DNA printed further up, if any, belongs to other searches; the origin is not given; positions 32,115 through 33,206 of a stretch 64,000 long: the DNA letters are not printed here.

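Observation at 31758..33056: Coupled P-loop kinase plus truncated UDP-sugar-dehydrogenase-family enzyme upstream of SHMT: possible nucleotide or DNA modification module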

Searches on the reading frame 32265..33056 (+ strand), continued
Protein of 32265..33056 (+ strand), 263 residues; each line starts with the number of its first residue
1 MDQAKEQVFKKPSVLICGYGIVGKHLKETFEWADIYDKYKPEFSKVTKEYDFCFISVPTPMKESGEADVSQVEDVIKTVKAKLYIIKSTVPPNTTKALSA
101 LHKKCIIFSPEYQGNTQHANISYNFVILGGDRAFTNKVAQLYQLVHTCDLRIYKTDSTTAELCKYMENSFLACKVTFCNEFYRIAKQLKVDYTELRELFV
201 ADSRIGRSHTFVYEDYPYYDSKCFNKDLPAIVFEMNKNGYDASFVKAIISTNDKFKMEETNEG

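Call 19: get_annotated_region(hit=H9, flank=5000)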
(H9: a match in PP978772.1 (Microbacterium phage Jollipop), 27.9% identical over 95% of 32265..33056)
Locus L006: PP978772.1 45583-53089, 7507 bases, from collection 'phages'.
description: Microbacterium phage Jollipop, complete genome.
organism: Microbacterium phage Jollipop (NCBI taxid 3241751)
taxonomy: Viruses
host: Microbacterium foliorum NRRL B-24224 SEA; source: soil; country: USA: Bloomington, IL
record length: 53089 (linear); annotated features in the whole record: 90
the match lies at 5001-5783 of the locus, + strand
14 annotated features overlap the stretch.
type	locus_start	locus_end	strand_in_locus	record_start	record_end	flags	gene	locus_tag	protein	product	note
CDS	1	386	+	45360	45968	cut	77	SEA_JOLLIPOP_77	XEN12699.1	hypothetical protein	-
CDS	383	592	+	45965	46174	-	78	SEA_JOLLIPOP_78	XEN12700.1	hypothetical protein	-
CDS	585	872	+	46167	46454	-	79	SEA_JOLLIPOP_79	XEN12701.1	hypothetical protein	-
CDS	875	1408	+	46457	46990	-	80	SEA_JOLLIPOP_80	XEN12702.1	hypothetical protein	-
CDS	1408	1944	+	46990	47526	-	81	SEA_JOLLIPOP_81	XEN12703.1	hypothetical protein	-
CDS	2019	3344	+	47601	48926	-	82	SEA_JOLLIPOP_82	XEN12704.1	hypothetical protein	-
CDS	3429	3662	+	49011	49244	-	83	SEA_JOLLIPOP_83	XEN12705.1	DNA binding protein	-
CDS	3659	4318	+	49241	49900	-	84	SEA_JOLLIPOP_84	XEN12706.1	ParB-like nuclease domain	-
CDS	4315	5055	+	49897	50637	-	85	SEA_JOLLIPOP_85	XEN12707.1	glycosyltransferase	-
CDS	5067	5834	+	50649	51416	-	86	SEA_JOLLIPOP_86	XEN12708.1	UDP-glucose dehydrogenase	-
CDS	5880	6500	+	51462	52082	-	87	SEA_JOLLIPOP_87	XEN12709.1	AAA-ATPase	-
CDS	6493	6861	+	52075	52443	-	88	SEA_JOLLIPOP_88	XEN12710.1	hypothetical protein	-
CDS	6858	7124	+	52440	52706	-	89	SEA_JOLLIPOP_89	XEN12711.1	hypothetical protein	-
CDS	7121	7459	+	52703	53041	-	90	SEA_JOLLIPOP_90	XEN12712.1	hypothetical protein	-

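Call 20: get_annotated_region(hit=H78, flank=7000)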
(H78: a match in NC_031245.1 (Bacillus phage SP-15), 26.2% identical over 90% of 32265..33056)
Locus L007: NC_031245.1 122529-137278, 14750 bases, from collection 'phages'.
description: Bacillus phage SP-15, complete genome.
organism: Bacillus phage SP-15 (NCBI taxid 1792032)
taxonomy: Viruses; Duplodnaviria; Heunggongvirae; Uroviricota; Caudoviricetes; Thornevirus; Thornevirus SP15
host: Bacillus subtilis W-23-S(r); Bacillus licheniformis ATCC 9945a; source: soil sample; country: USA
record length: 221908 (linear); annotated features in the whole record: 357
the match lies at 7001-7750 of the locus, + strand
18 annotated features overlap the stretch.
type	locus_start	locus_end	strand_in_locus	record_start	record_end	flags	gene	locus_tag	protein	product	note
CDS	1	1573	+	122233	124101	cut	-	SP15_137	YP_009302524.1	exonuclease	similar to YP_004301450.1 gp117 [Brochothrix phage A9]; Pfam PF02463.13 SMC_N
CDS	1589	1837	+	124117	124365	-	-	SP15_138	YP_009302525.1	hypothetical protein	-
CDS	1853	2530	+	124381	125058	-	-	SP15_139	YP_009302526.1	hypothetical protein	-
CDS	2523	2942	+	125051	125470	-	-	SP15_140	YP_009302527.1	hypothetical protein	-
CDS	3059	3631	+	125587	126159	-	-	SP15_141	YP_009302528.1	hypothetical protein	-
CDS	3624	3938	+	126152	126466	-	-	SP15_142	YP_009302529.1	hypothetical protein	-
CDS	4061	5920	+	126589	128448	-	-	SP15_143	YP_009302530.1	NAD-dependent DNA ligase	similar to YP_004365291.1 DNA ligase [Treponema succinifaciens DSM 2489]; Pfam PF01653.1 DNA_ligase_aden & PF03120.10 ...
regulatory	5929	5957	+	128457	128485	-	-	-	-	terminator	rho-independent terminator; discovered using ARNold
CDS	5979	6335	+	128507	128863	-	-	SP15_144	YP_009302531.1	hypothetical protein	-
CDS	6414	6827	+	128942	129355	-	-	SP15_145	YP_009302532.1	single-stranded DNA-binding protein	similar to NP_348542.1 Phage related SSB-like protein [Clostridium acetobutylicum ATCC 824]; Pfam PF00436.19 SSB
CDS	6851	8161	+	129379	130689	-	-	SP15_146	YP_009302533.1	UDP-glucose dehydrogenase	similar to YP_002317005.1 UDP-glucose 6-dehydrogenase [Anoxybacillus flavithermus WK1]; Pfam PF03721.8 UDPG_MGDP_dh_N & ...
CDS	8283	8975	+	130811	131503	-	-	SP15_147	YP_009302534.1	HNH endonuclease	similar to YP_002262717.1 hypothetical protein VSAL_I1247 [Aliivibrio salmonicida LFI1238]; Pfam PF07460.5 NUMOD3 & ...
CDS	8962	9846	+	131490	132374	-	-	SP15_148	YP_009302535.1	UTP-glucose-1-phosphate uridylyltransferase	similar to NP_244519.1 UTP-glucose-1-phosphate uridylyltransferase [Bacillus halodurans C-125]; Pfam PF00483.17 ...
CDS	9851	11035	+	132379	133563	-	-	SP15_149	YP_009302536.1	glycosyl transferase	similar to YP_477032.1 glycosyl transferase, group 1 family protein [Synechococcus sp. JA-2-3B'a(2-13)]; PF00534.14 ...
CDS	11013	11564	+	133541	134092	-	-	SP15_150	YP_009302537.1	diguanylate cyclase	similar to YP_749776.1 diguanylate cyclase [Shewanella frigidimarina NCIMB 400]; Pfam PF00990.15 GGDEF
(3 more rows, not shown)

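Call 21: get_annotated_region(hit=H81, flank=5000)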
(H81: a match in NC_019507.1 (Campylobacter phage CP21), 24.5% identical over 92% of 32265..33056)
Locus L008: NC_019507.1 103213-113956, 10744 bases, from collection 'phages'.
description: Campylobacter phage CP21, complete genome.
organism: Campylobacter phage CP21 (NCBI taxid 2881391)
taxonomy: Viruses; Duplodnaviria; Heunggongvirae; Uroviricota; Caudoviricetes; Eucampyvirinae; Firehammervirus; Firehammervirus CP21
host: Campylobacter sp.; source: water; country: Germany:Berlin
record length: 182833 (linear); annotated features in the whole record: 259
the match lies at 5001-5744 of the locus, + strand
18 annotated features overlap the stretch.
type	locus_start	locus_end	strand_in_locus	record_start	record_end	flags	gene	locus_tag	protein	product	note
CDS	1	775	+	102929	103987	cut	CP21_139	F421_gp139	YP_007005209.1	putative RNaseH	-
CDS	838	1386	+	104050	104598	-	CP21_140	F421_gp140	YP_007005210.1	hypothetical protein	-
CDS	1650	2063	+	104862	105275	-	CP21_141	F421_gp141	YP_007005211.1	tail assembly protein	-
CDS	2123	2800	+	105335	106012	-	CP21_142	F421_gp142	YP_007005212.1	baseplate hub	-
CDS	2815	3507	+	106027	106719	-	CP21_143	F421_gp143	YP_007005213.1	hypothetical protein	-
CDS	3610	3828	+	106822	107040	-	CP21_144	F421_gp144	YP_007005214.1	hypothetical protein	-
CDS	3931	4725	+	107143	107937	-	CP21_145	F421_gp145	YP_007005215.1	QueE-like radical SAM domain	-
CDS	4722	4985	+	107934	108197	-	CP21_146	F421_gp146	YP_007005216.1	hypothetical protein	-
CDS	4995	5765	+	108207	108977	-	CP21_147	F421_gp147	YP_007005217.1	UDP-glucose dehydrogenase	-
CDS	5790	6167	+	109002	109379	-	CP21_148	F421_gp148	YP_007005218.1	hypothetical protein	-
CDS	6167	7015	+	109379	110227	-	CP21_149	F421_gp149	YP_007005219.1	hypothetical protein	-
CDS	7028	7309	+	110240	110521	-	CP21_150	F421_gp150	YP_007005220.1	hypothetical protein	-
CDS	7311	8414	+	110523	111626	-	CP21_151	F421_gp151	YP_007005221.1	radical SAM domain-containing protein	-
CDS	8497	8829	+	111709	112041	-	CP21_152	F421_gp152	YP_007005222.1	putative clamp-loader subunit (T4 gp62-like)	-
CDS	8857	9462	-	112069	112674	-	CP21_153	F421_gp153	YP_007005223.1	hypothetical protein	-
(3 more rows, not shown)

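Call 27: find_related_loci(query=A2, collection=viral_contigs, flank=6000)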
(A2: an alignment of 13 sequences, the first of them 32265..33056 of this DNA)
Query A2 (263 aa) in viral_contigs; peptide patterns used: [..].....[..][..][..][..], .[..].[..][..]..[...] (x = any residue, [..] = any of these).
598 stretches matched a pattern (row limit reached: there are more); 518 encode a relative of the query (tblastn E <= 1e-3); the best 80 are kept; 80 distinct loci.
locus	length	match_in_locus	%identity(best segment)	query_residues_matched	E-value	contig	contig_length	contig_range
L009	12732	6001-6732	58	14-256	6e-84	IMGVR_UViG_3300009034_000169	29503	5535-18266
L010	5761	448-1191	52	14-258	7e-79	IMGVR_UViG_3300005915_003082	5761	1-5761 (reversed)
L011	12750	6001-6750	48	5-256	3e-76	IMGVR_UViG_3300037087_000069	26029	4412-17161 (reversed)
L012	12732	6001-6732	50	14-256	9e-76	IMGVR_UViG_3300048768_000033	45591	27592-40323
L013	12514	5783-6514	50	14-256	9e-76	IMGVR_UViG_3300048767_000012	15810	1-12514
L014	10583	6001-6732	50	14-256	9e-76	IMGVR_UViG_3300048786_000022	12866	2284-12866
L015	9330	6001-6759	49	10-259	4e-75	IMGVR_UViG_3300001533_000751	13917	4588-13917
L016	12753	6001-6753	49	13-248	1e-71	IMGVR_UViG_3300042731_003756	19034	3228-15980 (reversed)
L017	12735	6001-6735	49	5-245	5e-71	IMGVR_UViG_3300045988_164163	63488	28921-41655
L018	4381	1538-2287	47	8-256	1e-70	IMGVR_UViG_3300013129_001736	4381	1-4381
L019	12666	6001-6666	53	14-232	2e-68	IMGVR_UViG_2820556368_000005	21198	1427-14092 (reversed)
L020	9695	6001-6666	54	14-232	1e-67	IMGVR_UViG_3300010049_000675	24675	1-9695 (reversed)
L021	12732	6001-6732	48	14-254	1e-67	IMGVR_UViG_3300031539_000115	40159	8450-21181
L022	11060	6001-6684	50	14-237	4e-67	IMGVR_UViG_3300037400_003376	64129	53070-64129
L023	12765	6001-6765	43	13-263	3e-67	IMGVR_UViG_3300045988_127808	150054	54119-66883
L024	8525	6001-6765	43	13-263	3e-67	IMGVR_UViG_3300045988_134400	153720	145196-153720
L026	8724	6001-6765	43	13-263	3e-67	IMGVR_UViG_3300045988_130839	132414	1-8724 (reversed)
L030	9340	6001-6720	48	14-256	4e-65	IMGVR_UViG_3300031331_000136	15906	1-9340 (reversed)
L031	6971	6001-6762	47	8-254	6e-65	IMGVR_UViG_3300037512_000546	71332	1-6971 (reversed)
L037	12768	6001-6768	46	2-256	2e-63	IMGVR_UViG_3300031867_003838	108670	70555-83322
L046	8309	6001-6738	45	9-256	5e-61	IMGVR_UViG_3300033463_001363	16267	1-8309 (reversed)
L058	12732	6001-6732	44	14-256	4e-57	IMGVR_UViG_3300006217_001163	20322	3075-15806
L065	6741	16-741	44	13-256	4e-55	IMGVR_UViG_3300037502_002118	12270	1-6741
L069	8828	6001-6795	39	1-256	1e-52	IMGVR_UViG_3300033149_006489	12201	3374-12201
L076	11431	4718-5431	42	14-229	4e-51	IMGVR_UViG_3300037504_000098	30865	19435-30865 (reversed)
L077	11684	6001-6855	37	6-256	6e-50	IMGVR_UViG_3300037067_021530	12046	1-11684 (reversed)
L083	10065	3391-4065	40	49-256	4e-47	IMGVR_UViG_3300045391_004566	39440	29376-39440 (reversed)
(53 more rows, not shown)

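Call 29: search_protein_families(library=ncbifam, proteins=[window:32265-33056:+], max_evalue=0.01)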
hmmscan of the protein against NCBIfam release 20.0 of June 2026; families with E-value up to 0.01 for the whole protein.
window:32265-33056:+ (263 aa): 6 families
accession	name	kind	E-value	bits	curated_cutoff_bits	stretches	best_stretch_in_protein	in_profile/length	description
TIGR03026.1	NDP-sugDHase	subfamily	6.6e-39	133.8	189.8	1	41-255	68-296/413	nucleotide sugar dehydrogenase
NF047673.2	TeichurnBiosyTuaD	equivalog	3.6e-24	85.7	700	1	40-257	68-295/439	UDP-glucose 6-dehydrogenase TuaD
NF041297.1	UDPGDh_AglM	equivalog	3.8e-24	85.4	670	1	47-254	72-299/429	UDP-glucose 6-dehydrogenase AglM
NF040825.1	UDPMaNacDH_Arch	equivalog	1.1e-15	57.4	750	1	47-204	73-244/418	UDP-N-acetyl-D-mannosamine dehydrogenase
NF011631.0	PRK15057.1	equivalog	1.2e-15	57.6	757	1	45-252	69-280/388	UDP-glucose 6-dehydrogenase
NF008286.0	PRK11064.1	equivalog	4.8e-12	45.2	459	2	124-201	174-249/420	UDP-N-acetyl-D-mannosamine dehydrogenase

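Call 34: search_protein_families(library=pfam, proteins=[L020:5995-7680:+, L037:5047-6789:+, L083:6399-8054:+, L019:1459-2262:+, L031:5030-6004:+, L002:5252-6001:+, L077:4247-5980:+, L030:1319-2098:+, L058:5240-5995:+, L026:5255-5977:+], max_evalue=0.001)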
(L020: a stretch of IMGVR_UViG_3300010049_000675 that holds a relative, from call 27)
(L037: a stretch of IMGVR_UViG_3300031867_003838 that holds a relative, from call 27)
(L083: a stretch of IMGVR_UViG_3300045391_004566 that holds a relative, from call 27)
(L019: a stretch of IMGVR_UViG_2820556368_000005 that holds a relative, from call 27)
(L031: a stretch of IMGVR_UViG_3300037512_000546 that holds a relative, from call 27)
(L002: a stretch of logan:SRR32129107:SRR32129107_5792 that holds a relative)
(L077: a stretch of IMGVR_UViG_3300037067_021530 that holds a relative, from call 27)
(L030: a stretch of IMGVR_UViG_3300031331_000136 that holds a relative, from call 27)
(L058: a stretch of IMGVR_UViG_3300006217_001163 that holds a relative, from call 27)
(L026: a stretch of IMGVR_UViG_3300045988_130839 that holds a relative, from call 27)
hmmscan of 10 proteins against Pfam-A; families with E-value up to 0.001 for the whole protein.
L020:5995-7680:+ (561 aa): 4 families
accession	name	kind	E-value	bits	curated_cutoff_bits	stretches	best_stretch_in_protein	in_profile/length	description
PF01697.33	Glyco_transf_92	-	3.7e-16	59.9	23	1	304-468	18-195/249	Glycosyltransferase family 92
PF13704.12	Glyco_tranf_2_4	-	1.1e-14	55.1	27.5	1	300-399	1-98/98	Glycosyl transferase family 2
PF00984.24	UDPG_MGDP_dh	-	1.8e-13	50.8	25.4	1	151-241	2-92/94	UDP-glucose/GDP-mannose dehydrogenase family, central domain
PF03721.20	UDPG_MGDP_dh_N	-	5.2e-07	29.9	27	1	36-91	71-132/187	UDP-glucose/GDP-mannose dehydrogenase family, NAD binding domain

L037:5047-6789:+ (580 aa): 3 families
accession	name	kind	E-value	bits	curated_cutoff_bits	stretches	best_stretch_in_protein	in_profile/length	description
PF00984.24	UDPG_MGDP_dh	-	6.6e-14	52.2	25.4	1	481-570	1-92/94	UDP-glucose/GDP-mannose dehydrogenase family, central domain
PF00535.33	Glycos_transf_2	-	4.3e-08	33.7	23.3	1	6-128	3-128/168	Glycosyl transferase family 2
PF03721.20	UDPG_MGDP_dh_N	-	5.6e-08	33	27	1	367-460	72-181/187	UDP-glucose/GDP-mannose dehydrogenase family, NAD binding domain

L083:6399-8054:+ (551 aa): 6 families
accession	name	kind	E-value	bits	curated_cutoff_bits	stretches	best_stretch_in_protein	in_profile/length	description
PF00534.26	Glycos_transf_1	-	3.5e-18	66.2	26.4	1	145-303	11-169/172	Glycosyl transferases group 1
PF13692.12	Glyco_trans_1_4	-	1.7e-12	48.2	27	1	150-291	2-141/142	Glycosyl transferases group 1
PF00535.33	Glycos_transf_2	-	4.1e-12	46.8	23.3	1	335-449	1-104/168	Glycosyl transferase family 2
PF13641.12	Glyco_tranf_2_3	-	1.2e-07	32.4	27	1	333-450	2-112/230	Glycosyltransferase like family 2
PF10111.15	Glyco_tranf_2_2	-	3.3e-05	24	27.3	1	335-446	1-104/276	Glycosyltransferase like family 2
PF13524.12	Glyco_trans_1_2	-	0.00018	21.9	25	1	168-317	6-140/144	Glycosyl transferase-like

L019:1459-2262:+ (267 aa): 2 families
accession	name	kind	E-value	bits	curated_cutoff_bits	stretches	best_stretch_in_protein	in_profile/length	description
PF01697.33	Glyco_transf_92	-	1.2e-17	64.8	23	1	17-177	14-188/249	Glycosyltransferase family 92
PF13704.12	Glyco_tranf_2_4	-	1.7e-12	48.1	27.5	1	15-114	1-98/98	Glycosyl transferase family 2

L031:5030-6004:+ (324 aa): 2 families
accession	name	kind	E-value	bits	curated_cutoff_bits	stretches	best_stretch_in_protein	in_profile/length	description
PF00535.33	Glycos_transf_2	-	2.5e-14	54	23.3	1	6-135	3-131/168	Glycosyl transferase family 2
PF10111.15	Glyco_tranf_2_2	-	9.8e-05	22.4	27.3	1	7-95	4-94/276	Glycosyltransferase like family 2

L002:5252-6001:+ (249 aa): 2 families
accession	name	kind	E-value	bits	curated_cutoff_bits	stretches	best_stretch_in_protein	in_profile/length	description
PF00535.33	Glycos_transf_2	-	4.2e-23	82.5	23.3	1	6-136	1-131/168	Glycosyl transferase family 2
PF10111.15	Glyco_tranf_2_2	-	2.9e-08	34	27.3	1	8-106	3-104/276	Glycosyltransferase like family 2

L077:4247-5980:+ (577 aa): 3 families
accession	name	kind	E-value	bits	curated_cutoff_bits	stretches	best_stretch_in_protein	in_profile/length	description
PF00534.26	Glycos_transf_1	-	2.9e-09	37.1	26.4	1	186-229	83-125/172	Glycosyl transferases group 1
PF13692.12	Glyco_trans_1_4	-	5e-09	37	27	1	185-233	67-113/142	Glycosyl transferases group 1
PF13524.12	Glyco_trans_1_2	-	0.00041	20.7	25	0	168-283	15-139/144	Glycosyl transferase-like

L030:1319-2098:+ (259 aa): 1 family
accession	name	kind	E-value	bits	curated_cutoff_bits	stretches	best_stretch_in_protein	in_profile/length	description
PF03407.22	Nucleotid_trans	-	8.1e-07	29.7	22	1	40-175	35-165/208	Nucleotide-diphospho-sugar transferase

L058:5240-5995:+ (251 aa): 1 family
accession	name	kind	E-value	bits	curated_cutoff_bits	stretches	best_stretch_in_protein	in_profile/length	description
PF20691.3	TAGT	-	4e-10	40.4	27.5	1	14-195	2-197/205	TET-Associated Glycosyltransferase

L026:5255-5977:+ (240 aa): 1 family
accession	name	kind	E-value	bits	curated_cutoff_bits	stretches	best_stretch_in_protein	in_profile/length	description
PF25342.1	GT_PLOD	-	2.9e-05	23.9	27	1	86-226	55-193/246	PLOD GT domain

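Call 35: search_protein_families(library=pfam, proteins=[L069:6798-7358:+, L012:6750-7442:+, L076:7950-8657:+, L030:7820-8956:+, L012:422-1894:+, L021:6740-7717:+, L021:9308-10516:+, L065:836-1396:+, L023:3283-4566:+, L024:4576-5277:+], max_evalue=0.001)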
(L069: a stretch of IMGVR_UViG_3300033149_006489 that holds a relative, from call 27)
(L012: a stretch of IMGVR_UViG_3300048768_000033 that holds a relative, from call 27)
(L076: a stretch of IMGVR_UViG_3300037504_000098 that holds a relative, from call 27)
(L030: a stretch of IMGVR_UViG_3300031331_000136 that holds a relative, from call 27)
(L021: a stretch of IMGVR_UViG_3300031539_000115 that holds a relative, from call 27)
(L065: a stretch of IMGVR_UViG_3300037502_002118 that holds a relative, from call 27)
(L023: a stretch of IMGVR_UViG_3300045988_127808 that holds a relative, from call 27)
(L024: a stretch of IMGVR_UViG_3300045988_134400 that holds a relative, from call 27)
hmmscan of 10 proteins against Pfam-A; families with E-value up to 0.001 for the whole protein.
L069:6798-7358:+ (186 aa): 1 family
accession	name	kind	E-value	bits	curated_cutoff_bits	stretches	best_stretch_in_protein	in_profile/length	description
PF13578.12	Methyltransf_24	-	1.3e-11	45.8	26.3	1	38-129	2-105/105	Methyltransferase domain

L012:6750-7442:+ (230 aa): 0 families

L076:7950-8657:+ (235 aa): 0 families

L030:7820-8956:+ (378 aa): 1 family
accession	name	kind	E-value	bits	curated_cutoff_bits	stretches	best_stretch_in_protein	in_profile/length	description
PF00574.28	CLP_protease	-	1.3e-18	67.9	20.2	1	31-167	43-181/182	Clp protease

L012:422-1894:+ (490 aa): 1 family
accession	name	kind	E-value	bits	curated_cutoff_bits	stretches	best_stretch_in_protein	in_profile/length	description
PF06381.16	Phage_portal_3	-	4.1e-06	26.2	33.8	1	216-410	159-353/357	Phage portal protein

L021:6740-7717:+ (325 aa): 0 families

L021:9308-10516:+ (402 aa): 0 families

L065:836-1396:+ (186 aa): 0 families

L023:3283-4566:+ (427 aa): 1 family
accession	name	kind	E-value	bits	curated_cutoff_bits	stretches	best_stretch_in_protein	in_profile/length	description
PF22337.1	Phage_fiber_rpt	-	8.7e-07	29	27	1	277-306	1-30/34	Phage tail fiber repeats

L024:4576-5277:+ (233 aa): 0 families

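Call 37: find_encoding_contigs(protein=window:32265-33056:+, flank=10000, max_places=3)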
Protein window:32265-33056:+ (263 aa): 10 contigs read that carry it; 3 places shown.
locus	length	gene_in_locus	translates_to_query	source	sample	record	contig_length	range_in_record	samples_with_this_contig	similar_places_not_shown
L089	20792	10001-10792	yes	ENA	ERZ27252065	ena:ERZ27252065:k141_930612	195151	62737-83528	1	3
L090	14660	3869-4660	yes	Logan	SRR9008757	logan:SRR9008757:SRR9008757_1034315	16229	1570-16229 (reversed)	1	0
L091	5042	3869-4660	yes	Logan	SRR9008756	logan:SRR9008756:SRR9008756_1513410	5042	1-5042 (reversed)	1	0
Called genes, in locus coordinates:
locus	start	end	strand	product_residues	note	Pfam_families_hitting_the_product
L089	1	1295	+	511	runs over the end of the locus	PF01145:Band_7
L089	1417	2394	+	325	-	PF13793:Pribosyltran_N, PF00156:Pribosyltran, PF14572:Pribosyl_synth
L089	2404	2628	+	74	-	-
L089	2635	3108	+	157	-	PF25185:Tad3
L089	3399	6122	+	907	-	PF06414:Zeta_toxin (weak), PF08433:KTI12 (weak), PF13671:AAA_33, PF00149:Metallophos, PF09511:RNA_lig_T4_1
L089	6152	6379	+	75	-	-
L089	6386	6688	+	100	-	-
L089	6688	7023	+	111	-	-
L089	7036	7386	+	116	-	-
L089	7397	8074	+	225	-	PF20600:ExoX-like_C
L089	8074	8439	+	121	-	PF22751:DUF488-N3a, PF04343:DUF488 (weak)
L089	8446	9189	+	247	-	PF00271:Helicase_C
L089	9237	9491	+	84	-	-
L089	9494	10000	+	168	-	PF13521:AAA_28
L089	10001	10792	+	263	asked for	PF03721:UDPG_MGDP_dh_N, PF00984:UDPG_MGDP_dh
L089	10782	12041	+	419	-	PF00464:SHMT, PF00155:Aminotran_1_2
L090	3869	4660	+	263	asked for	PF03721:UDPG_MGDP_dh_N, PF00984:UDPG_MGDP_dh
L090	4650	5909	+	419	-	PF00464:SHMT, PF00155:Aminotran_1_2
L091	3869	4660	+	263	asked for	PF03721:UDPG_MGDP_dh_N, PF00984:UDPG_MGDP_dh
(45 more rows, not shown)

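Call 52: predict_structure(alignment_id=A3)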
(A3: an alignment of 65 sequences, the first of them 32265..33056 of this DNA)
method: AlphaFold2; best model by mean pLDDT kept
length: 263 residues; sequences in the alignment: 65
mean_pLDDT: 95.3   pTM: 0.91
mean pLDDT of the five models: 95.3, 95.3, 94.4, 94.3, 93.1
residues with pLDDT >= 90: 236; 70-90: 24; 50-70: 3; < 50: 0
segments of 3 or more residues with pLDDT < 50: none
pLDDT, mean of each block of 10 residues (from residue 1): 79 98 96 97 94 98 97 98 98 98 98 79 92 98 96 98 98 98 98 98 95 95 96 98 98 94 71
secondary structure, 60 per line:
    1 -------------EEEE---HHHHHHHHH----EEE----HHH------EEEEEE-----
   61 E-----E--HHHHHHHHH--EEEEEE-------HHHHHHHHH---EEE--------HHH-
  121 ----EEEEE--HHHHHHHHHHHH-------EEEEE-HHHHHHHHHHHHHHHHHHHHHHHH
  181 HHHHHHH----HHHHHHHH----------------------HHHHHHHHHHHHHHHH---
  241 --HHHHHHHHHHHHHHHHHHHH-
elements in order: E14-17 H21-29 E34-36 E50-55 H70-78 E81-86 H94-102 E106-108 E125-129 H132-143 E151-155 H157-187 H192-199 H222-237 H243-262
